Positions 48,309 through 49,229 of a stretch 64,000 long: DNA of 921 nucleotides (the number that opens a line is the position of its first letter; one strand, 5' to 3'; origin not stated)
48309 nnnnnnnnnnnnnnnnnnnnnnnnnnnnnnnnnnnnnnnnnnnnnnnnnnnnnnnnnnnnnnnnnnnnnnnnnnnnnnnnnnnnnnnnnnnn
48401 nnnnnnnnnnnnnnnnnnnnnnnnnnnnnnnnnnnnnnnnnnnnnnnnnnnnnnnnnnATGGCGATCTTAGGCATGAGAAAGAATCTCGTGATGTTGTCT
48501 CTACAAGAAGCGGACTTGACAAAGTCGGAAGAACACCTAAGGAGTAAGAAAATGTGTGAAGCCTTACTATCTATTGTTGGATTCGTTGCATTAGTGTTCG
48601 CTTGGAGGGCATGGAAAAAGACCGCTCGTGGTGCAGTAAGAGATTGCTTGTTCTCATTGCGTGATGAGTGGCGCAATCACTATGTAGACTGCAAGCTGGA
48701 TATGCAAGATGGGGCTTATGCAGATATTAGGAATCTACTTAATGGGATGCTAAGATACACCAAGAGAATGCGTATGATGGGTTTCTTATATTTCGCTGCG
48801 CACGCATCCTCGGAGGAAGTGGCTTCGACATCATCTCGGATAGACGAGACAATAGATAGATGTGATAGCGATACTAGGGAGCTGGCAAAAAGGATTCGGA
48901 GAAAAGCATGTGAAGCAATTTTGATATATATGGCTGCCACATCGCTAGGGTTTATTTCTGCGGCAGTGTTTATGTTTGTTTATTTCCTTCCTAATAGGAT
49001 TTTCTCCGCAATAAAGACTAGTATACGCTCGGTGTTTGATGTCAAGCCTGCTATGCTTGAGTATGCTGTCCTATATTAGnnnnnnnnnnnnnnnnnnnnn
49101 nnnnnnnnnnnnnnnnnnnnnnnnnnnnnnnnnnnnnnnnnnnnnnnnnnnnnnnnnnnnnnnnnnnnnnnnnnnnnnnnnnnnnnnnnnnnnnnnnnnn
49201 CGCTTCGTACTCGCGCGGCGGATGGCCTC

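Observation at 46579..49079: HipA-C-like kinase + DUF3037 pair followed by two small membrane proteins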

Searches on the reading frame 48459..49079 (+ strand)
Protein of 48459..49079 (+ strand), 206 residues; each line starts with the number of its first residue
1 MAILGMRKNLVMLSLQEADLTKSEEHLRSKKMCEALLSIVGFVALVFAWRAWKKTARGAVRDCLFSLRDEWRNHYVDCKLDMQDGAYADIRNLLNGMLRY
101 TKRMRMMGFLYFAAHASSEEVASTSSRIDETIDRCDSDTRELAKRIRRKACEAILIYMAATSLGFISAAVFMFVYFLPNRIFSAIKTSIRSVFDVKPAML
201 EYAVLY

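Call 3: search_protein_families(library=pfam, proteins=[window:48459-49079:+], max_evalue=1)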
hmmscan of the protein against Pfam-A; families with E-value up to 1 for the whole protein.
window:48459-49079:+ (206 aa): 3 families
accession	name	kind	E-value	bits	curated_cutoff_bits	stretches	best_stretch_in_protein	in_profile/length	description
PF01715.23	IPPT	-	0.068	13.3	23.6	1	82-145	177-235/243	IPP transferase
PF25288.1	PIEZO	-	0.086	13.5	29.6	1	149-196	14-63/130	Piezo-type mechanosensitive ion channel homolog domain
PF01284.28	MARVEL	-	0.48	10.9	32.8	0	151-186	36-71/135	Membrane-associating domain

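Call 4: search_protein_families(library=padloc, proteins=[window:48459-49079:+], max_evalue=1)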
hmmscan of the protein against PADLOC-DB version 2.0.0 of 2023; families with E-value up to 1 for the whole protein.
window:48459-49079:+ (206 aa): 2 families
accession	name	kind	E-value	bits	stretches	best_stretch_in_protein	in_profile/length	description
PDLC02977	1TM-TIR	-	8.8e-08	29.9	1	56-193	27-163/186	-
PDLC00709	Effector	-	0.011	13.4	1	29-86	56-111/236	2TM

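Call 5: search_protein_families(library=ncbifam, proteins=[window:48459-49079:+], max_evalue=1)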
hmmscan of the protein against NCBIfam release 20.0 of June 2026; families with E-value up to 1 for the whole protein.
window:48459-49079:+ (206 aa): 0 families

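Call 33: find_homologous_proteins(query=window:48552-49079:+, max_evalue=0.01)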
Query window:48552-49079:+ (175 aa): 36 proteins with E <= 0.01 among 83 candidates.
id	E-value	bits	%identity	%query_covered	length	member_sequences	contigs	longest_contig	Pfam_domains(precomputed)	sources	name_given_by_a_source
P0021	4.7e-110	383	100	100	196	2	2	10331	-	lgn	-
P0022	1.3e-74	268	69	99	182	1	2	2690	-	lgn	-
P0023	2.9e-72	260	67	99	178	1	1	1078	-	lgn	-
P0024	2.4e-69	251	63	99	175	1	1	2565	-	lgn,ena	-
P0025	7.1e-69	249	65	100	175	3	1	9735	-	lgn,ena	-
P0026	1.8e-67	244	65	97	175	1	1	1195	-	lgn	-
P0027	2.5e-67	244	63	99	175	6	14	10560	-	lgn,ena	-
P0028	6.5e-67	243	60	99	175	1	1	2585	-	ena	-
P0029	1.6e-64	235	62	100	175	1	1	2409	-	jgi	-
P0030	2.0e-62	228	64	96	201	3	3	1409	-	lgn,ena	-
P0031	1.2e-61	226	59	99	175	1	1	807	-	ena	-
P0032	4.3e-61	224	58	96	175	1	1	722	-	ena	-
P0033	2.8e-60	221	59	96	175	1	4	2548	-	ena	-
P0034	7.0e-60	220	59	96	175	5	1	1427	-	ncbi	-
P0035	7.8e-60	220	59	99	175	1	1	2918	-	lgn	-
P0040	4.3e-59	217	60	96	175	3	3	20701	-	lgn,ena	-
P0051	1.5e-53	199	53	98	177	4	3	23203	-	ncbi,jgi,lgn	-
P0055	6.9e-49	184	51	99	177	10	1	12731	-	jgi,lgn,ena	-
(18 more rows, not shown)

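Call 35: find_encoding_contigs(protein=P0040, flank=6000, max_places=3)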
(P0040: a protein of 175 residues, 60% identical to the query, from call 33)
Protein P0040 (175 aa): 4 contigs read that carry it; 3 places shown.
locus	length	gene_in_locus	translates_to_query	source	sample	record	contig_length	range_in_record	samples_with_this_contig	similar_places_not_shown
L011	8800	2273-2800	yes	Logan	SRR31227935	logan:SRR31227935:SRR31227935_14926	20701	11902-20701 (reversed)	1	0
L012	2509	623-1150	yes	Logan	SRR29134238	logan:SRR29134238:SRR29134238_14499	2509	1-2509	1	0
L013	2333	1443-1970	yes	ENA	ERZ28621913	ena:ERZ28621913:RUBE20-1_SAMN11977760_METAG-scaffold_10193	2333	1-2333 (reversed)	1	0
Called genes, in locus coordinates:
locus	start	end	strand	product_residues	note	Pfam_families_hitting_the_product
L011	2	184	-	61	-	?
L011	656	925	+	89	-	-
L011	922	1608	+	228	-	PF08937:ThsB_TIR (faint), PF13676:TIR_2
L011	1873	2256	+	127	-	-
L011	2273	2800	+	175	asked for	-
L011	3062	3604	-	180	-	-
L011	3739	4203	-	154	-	PF07087:DUF1353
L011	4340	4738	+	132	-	-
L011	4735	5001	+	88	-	-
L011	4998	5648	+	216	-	-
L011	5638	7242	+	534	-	-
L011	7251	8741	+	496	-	PF06074:Portal_Mu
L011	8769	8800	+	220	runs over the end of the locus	-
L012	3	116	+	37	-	?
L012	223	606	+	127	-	-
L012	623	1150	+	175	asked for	-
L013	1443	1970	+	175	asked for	-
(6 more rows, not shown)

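Call 36: find_encoding_contigs(protein=P0051, flank=6000, max_places=3)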
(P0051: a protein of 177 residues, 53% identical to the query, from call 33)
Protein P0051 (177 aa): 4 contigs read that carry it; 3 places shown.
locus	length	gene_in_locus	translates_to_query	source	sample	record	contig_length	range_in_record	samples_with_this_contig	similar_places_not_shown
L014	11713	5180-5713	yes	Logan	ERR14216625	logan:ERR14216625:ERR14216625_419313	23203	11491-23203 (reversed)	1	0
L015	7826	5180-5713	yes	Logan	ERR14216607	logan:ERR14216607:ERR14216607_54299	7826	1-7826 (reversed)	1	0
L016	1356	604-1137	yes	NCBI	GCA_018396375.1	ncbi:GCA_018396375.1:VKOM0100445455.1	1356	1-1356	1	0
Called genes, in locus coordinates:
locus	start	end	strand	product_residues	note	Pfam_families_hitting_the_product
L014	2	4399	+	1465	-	?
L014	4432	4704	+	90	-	-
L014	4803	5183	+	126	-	-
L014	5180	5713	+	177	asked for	-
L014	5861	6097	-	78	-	-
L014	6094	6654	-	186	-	PF13744:HTH_37 (faint), PF13560:HTH_31, PF01381:HTH_3 (weak)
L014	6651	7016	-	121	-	-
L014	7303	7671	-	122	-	-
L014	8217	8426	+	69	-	-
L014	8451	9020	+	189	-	-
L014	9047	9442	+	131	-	PF12728:HTH_17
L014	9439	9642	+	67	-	-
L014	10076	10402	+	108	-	-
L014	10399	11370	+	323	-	PF07083:DUF1351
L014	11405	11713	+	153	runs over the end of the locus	-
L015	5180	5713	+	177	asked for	-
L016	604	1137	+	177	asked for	-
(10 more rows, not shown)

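Call 37: find_encoding_contigs(protein=P0055, flank=6000, max_places=3)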
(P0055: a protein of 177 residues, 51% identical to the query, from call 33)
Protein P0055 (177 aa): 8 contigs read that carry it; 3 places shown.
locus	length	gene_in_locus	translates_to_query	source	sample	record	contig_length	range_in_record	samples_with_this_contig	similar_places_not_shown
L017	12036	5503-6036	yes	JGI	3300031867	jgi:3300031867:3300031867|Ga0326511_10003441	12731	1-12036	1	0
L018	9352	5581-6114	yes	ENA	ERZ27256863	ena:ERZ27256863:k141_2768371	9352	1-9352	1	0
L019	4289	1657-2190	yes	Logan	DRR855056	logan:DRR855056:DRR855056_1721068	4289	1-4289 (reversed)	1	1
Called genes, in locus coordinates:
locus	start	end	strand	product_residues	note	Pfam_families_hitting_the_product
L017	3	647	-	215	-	?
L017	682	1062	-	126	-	-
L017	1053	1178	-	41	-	-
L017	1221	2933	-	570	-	PF13551:HTH_29 (weak), PF13565:HTH_32 (weak)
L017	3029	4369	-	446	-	-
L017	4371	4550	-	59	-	PF13560:HTH_31 (weak)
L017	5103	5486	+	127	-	-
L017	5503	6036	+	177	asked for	-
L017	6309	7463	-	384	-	PF07087:DUF1353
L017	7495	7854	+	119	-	-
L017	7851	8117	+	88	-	-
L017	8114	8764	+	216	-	-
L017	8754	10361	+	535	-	-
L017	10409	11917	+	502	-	PF06074:Portal_Mu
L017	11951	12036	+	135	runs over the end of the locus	-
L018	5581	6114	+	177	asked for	-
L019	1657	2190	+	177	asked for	-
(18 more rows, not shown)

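Call 38: find_encoding_contigs(protein=P0027, flank=6000, max_places=4)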
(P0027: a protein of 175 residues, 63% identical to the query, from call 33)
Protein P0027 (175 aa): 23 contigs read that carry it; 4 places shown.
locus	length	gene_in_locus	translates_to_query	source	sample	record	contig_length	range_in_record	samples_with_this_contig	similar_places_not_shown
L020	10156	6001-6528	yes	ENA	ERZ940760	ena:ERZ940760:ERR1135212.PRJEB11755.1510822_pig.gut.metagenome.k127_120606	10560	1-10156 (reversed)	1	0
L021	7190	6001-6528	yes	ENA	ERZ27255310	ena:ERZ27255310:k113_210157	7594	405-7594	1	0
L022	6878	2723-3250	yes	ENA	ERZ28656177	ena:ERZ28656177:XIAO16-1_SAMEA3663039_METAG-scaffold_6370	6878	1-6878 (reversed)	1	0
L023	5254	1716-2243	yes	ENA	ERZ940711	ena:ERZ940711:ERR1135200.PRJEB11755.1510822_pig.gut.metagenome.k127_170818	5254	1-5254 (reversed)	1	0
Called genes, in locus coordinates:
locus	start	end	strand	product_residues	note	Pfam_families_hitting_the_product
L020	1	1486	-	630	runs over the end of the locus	?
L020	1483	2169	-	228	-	-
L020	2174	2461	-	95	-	-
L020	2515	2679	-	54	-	-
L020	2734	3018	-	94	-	-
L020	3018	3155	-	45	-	-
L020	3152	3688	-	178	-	-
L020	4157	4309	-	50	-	-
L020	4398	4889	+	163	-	-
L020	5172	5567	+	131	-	PF12844:HTH_19, PF13560:HTH_31, PF01381:HTH_3, PF13443:HTH_26 (weak)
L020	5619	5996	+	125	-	-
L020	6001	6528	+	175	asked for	-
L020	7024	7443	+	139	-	-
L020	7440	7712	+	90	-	-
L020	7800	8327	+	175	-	-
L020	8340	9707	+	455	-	PF03237:Terminase_6N, PF17289:Terminase_6C (weak)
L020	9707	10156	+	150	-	?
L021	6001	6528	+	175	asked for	-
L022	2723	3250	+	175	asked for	-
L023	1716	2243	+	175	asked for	-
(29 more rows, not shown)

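Call 39: search_protein_families(library=phrogs, proteins=[window:48552-49079:+], max_evalue=0.1)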
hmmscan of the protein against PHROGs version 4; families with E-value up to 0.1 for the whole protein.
window:48552-49079:+ (175 aa): 2 families
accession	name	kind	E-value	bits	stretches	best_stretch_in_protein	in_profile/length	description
phrog_13156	-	unknown function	4.4e-11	43.7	1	3-142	3-147/198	-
phrog_24550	-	unknown function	0.028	15.1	1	26-130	28-134/185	-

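Call 48: search_dna_similar(query=window:48552-49079:+, collection=phages, mode=protein, max_evalue=0.001)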
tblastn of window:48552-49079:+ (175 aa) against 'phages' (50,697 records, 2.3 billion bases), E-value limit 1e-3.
No match.

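Call 53: search_protein_families(library=pfam, proteins=[L011:922-1608:+, L017:6309-7463:-, L020:7024-7443:+, L020:7440-7712:+, L020:7800-8327:+, L014:4432-4704:+], max_evalue=0.01)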
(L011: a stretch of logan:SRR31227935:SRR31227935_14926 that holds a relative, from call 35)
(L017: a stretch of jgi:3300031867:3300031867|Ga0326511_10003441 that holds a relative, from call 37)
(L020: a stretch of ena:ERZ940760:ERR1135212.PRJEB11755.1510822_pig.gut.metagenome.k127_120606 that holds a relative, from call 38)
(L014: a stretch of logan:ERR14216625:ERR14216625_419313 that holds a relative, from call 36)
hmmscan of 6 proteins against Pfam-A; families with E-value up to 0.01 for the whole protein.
L011:922-1608:+ (228 aa): 2 families
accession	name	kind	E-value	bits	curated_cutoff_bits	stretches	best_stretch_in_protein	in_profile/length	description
PF13676.11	TIR_2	-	2.9e-09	37.9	28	1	10-124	1-113/122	TIR domain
PF08937.16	ThsB_TIR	-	2.2e-05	25.2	21.2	1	11-91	1-84/100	Thoeris protein ThsB, TIR-like domain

L017:6309-7463:- (384 aa): 1 family
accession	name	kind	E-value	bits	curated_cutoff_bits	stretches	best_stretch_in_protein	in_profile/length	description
PF07087.16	DUF1353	-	1.1e-18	67.1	22.5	1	61-151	5-91/91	Protein of unknown function (DUF1353)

L020:7024-7443:+ (139 aa): 1 family
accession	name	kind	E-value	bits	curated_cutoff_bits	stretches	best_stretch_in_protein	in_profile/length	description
PF24487.1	NDC80_loop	-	0.0049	17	27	1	54-124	115-186/233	Kinetochore protein NDC80 loop region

L020:7440-7712:+ (90 aa): 0 families

L020:7800-8327:+ (175 aa): 0 families

L014:4432-4704:+ (90 aa): 0 families

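Call 57: predict_structure(alignment_id=A2)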
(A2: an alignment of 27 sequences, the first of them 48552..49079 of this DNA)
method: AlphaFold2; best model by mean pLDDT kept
length: 175 residues; sequences in the alignment: 27
mean_pLDDT: 80.6   pTM: 0.65
mean pLDDT of the five models: 80.6, 74.6, 74.1, 73.5, 72.7
residues with pLDDT >= 90: 41; 70-90: 103; 50-70: 31; < 50: 0
segments of 3 or more residues with pLDDT < 50: none
pLDDT, mean of each block of 10 residues (from residue 1): 82 83 86 94 92 86 87 65 79 86 90 91 82 73 71 69 63 62
secondary structure, 60 per line:
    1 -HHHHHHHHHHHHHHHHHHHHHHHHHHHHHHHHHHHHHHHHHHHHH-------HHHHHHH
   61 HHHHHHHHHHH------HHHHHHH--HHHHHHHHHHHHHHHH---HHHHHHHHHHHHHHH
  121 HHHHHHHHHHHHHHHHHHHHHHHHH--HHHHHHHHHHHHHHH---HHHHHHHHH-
elements in order: H2-46 H54-71 H78-84 H87-102 H106-145 H148-162 H166-174

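Call 62: fold_search(model_id=the predicted structure, library=pdb)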
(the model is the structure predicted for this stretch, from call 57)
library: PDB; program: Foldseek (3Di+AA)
matches with E <= 10: 298; with E <= 0.001: 0
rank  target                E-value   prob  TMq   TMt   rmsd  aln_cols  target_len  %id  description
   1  1x8z_B                2.4e-01  0.72  0.31  0.35   8.1       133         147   14  Crystal structure of a pectin methylesterase inhibitor from Arabidopsis thaliana (released 2004-12-28)
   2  1x8z_C                2.8e-01  0.72  0.31  0.35   7.8       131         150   15  Crystal structure of a pectin methylesterase inhibitor from Arabidopsis thaliana (released 2004-12-28)
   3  1x90_A                3.5e-01  0.69  0.32  0.37   8.0       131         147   15  Crystal structure of mutant form B of a pectin methylesterase inhibitor from Arabidopsis (released 2004-12-28)
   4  1x91                  5.0e-01  0.63  0.30  0.34   7.3       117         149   13  Crystal structure of mutant form A of a pectin methylesterase inhibitor from Arabidopsis (released 2004-12-28)
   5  1yo7_A                7.1e-01  0.28  0.26  0.33   7.6       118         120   14  Re-engineering topology of the homodimeric ROP protein into a single-chain 4-helix bundle (released 2005-02-15)
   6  1x8z_A                7.9e-01  0.47  0.30  0.34   7.6       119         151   13  Crystal structure of a pectin methylesterase inhibitor from Arabidopsis thaliana (released 2004-12-28)
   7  6bbg_A                7.9e-01  0.23  0.29  0.33  11.4       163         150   11  The CRAC channel Orai in an unlatched-closed conformation (released 2018-09-12)
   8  9e2t_D                1.3e+00  0.18  0.22  0.35   7.4       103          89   14  Structure of a de novo designed interleukin-21 mimetic complex with IL-21R and IL-2Rg (released 2025-09-24)
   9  6m97                  1.3e+00  0.06  0.17  0.14  18.9       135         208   12  Crystal structure of the high-affinity copper transporter Ctr1 (released 2019-04-03)
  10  9u78_A                1.3e+00  0.25  0.26  0.36   8.5       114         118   12  Single Chain Protein of De Novo Designed Helix Bundles-4EH2 with KDPV Loop (released 2025-04-09)
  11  7zjr                  1.4e+00  0.63  0.38  0.27   5.8       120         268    9  X-ray structure of the periplasmic region of PilJ from P. aeruginosa (released 2022-04-27)
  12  8ub7_E                1.4e+00  0.18  0.24  0.35   7.4       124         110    9  Diversity-generating retroelement (DGR) ribonucleoprotein reverse transcriptase - Active state (N-occupied) (released 2024-10-23)
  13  2gsc_B                1.4e+00  0.18  0.24  0.33   7.5       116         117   12  Crystal Structure of the Conserved Hypothetical Cytosolic Protein Xcc0516 from Xanthomonas campestris (released 2006-10-03)
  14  6r01                  1.5e+00  0.44  0.34  0.46   5.7       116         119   11  Streptomyces lividans Ccsp mutant - H107A/H111A (released 2019-07-10)
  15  6wkt_A                1.5e+00  0.33  0.31  0.45   7.8       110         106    9  Cu(I)-bound Copper Storage Protein BsCsp3 (released 2021-04-21)
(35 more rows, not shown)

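Call 64: search_protein_families(library=padloc, alignment_id=A2, max_evalue=0.01)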
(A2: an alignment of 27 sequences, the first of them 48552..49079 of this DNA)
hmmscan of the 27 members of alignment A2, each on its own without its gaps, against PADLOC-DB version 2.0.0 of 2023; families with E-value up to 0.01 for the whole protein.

A. member 1, window:48552-49079:+ (175 aa): 1 family
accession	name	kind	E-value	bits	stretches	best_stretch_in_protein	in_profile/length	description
PDLC02977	1TM-TIR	-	5.5e-08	30.6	1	25-162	27-163/186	-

B. families by the number of members that match (of 27 scanned): 2 families
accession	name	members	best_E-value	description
PDLC02977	1TM-TIR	27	4.5e-13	-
PDLC01355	Csm6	1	0.007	CAS-III; associated_signaling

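Call 68: search_protein_families(library=padloc, proteins=[L011:922-1608:+, L011:1873-2256:+, L011:2273-2800:+, L011:656-925:+, L017:5103-5486:+, L014:4803-5183:+], max_evalue=0.1)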
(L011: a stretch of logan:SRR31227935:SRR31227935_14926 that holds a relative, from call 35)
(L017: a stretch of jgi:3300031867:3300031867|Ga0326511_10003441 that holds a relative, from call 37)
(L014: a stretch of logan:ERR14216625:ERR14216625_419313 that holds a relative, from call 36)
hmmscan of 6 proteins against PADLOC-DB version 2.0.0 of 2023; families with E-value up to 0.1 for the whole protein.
L011:922-1608:+ (228 aa): 10 families
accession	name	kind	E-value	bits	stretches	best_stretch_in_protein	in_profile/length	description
PDLC03825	spbK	-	5.7e-06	24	1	6-47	147-187/308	-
PDLC03016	TIR-TM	-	1.2e-05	23.4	1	10-145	3-133/293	-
PDLC05062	PDC-S66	-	3.4e-05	21.4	1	10-90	151-226/282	-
PDLC00436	ThsB1|ThsB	-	0.00049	17.7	1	6-94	34-120/183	TIR-like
PDLC00417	ThsB1|ThsB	-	0.00085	16.9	1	10-93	169-247/303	TIR-like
PDLC00423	ThsB1|ThsB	-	0.002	15.8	1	7-90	35-117/190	TIR-like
PDLC04688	PDC-M50B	-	0.0029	15.8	1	51-123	49-125/162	-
PDLC00419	ThsB1|ThsB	-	0.017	12.9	1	2-93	22-111/165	TIR-like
PDLC00431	ThsB1|ThsB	-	0.022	13.2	1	57-97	54-94/162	TIR-like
PDLC00433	ThsB1|ThsB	-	0.031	12.3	1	57-144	51-139/164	TIR-like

L011:1873-2256:+ (127 aa): 1 family
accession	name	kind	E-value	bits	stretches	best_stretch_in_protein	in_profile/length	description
PDLC02978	2TM-TIR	-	0.0034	15.8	1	42-99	41-99/124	-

L011:2273-2800:+ (175 aa): 1 family
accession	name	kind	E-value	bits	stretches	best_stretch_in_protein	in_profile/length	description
PDLC02977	1TM-TIR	-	2.1e-09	35.2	1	25-163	27-164/186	-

L011:656-925:+ (89 aa): 0 families

L017:5103-5486:+ (127 aa): 0 families

L014:4803-5183:+ (126 aa): 0 families

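Call 69: find_related_loci(query=A2, collection=viral_contigs, flank=5000)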
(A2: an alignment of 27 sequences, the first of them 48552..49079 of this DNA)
Query A2 (175 aa) in viral_contigs; peptide patterns used: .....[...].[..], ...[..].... (x = any residue, [..] = any of these).
61 stretches matched a pattern, but none encodes a relative of the query by tblastn (E <= 1e-3).

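Call 70: find_related_loci(query=A2, collection=metagenome_contigs, flank=5000)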
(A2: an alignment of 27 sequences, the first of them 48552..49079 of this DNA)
Query A2 (175 aa) in metagenome_contigs; peptide patterns used: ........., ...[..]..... (x = any residue, [..] = any of these).
11 stretches matched a pattern; 4 encode a relative of the query (tblastn E <= 1e-3); 4 distinct loci.
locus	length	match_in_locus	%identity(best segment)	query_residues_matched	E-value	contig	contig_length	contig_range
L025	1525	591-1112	59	1-174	2e-71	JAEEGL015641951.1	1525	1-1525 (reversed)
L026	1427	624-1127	59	7-174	3e-70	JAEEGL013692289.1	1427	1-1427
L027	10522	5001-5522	51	1-174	7e-55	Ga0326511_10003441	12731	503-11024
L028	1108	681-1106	53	18-159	2e-54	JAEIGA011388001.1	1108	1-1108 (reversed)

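Call 82: fold_search(model_id=the predicted structure, library=viral)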
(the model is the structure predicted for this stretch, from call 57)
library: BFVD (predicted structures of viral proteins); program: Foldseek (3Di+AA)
matches with E <= 10: 346; with E <= 0.001: 0
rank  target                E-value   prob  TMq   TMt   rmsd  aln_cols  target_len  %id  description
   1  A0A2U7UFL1            1.3e-01  0.77  0.34  0.29   6.9       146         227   18  Uncharacterized protein [Pandoravirus macleodensis]
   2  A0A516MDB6            1.6e-01  0.41  0.20  0.25   8.5       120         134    9  (no name in the UniProt tables at hand)
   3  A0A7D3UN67            1.7e-01  0.90  0.38  0.43   9.3       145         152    8  (no name in the UniProt tables at hand)
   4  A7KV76                2.9e-01  0.35  0.26  0.22   8.9       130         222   12  (no name in the UniProt tables at hand)
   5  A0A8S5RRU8            3.7e-01  0.90  0.39  0.48   4.9       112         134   11  Avd-like protein [Myoviridae sp. ct5xZ3]
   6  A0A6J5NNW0            4.1e-01  0.15  0.20  0.17  19.0       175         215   15  Uncharacterized protein [uncultured Caudovirales phage]
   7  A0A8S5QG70            4.4e-01  0.44  0.28  0.37   7.0       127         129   12  Avd-like protein [Caudovirales sp. ctqPn17]
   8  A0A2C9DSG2            4.7e-01  0.69  0.40  0.21   9.6       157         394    9  Uncharacterized protein [Western grey kangaroopox virus]
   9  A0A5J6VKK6            4.7e-01  0.09  0.14  0.06  15.6       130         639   14  Uncharacterized protein [Megaviridae environmental sample]
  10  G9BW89                4.9e-01  0.20  0.24  0.19  11.9       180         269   11  (no name in the UniProt tables at hand)
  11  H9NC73                5.9e-01  0.41  0.29  0.38   5.6        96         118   23  (no name in the UniProt tables at hand)
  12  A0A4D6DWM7            6.2e-01  0.54  0.32  0.43  10.9       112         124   12  Uncharacterized protein [Edwardsiella phage pEt-SU]
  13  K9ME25                6.2e-01  0.54  0.30  0.32   6.6       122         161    8  (no name in the UniProt tables at hand)
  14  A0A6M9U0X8            6.2e-01  0.23  0.26  0.15  20.2       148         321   14  Uncharacterized protein [Drosophila-associated filamentous virus]
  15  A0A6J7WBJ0            7.0e-01  0.18  0.23  0.24  22.9       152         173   16  Uncharacterized protein [uncultured Caudovirales phage]
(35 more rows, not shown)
